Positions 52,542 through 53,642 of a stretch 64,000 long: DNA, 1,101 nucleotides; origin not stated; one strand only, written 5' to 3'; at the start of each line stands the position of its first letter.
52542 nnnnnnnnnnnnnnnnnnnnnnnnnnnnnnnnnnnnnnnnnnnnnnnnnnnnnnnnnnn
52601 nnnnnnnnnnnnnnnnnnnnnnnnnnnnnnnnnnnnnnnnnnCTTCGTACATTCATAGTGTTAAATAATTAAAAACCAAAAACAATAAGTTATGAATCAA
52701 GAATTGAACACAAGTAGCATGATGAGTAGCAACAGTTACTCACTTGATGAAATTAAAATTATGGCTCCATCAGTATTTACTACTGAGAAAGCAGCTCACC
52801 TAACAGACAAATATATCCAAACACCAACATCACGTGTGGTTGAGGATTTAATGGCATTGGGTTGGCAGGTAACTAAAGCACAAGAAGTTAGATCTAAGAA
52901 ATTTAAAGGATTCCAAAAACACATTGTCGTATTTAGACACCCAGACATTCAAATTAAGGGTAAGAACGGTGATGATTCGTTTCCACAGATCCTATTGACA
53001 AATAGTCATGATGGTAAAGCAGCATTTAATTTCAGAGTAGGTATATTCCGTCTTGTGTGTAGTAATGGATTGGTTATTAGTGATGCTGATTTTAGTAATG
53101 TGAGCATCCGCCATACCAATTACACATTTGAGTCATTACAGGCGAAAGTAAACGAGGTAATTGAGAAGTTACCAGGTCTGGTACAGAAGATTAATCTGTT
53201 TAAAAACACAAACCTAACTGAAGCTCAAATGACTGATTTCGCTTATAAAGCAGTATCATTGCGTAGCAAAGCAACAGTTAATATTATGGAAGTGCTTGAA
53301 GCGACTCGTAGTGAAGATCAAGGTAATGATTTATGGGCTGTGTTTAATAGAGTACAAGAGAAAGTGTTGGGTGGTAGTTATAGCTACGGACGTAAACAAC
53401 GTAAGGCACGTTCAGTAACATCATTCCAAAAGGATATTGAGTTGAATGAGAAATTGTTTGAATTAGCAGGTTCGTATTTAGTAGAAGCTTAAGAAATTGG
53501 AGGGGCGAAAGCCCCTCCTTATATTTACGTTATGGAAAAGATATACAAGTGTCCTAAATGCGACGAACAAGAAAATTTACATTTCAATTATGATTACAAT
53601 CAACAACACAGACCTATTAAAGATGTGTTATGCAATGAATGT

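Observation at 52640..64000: Family of more than 17 near-identical ~35-nt promoter-like motifs, one before almost every small gene in the 52.6-64 kb region.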

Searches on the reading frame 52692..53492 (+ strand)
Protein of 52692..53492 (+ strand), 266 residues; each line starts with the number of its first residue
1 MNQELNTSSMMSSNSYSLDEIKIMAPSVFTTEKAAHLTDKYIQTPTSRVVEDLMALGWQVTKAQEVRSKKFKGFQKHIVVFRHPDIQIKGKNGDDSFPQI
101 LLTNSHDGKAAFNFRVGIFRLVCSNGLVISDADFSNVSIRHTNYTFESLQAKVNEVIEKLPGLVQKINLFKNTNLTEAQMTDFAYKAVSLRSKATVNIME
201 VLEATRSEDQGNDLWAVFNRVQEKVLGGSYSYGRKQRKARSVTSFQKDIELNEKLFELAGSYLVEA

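Call 55: search_protein_families(library=pfam, proteins=[window:52692-53492:+], max_evalue=0.01)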
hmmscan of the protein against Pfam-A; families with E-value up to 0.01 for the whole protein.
window:52692-53492:+ (266 aa): 1 family
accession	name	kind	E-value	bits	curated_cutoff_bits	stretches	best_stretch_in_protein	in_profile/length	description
PF06067.16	DUF932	-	2.5e-32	113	23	1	38-254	6-225/227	Domain of unknown function (DUF932)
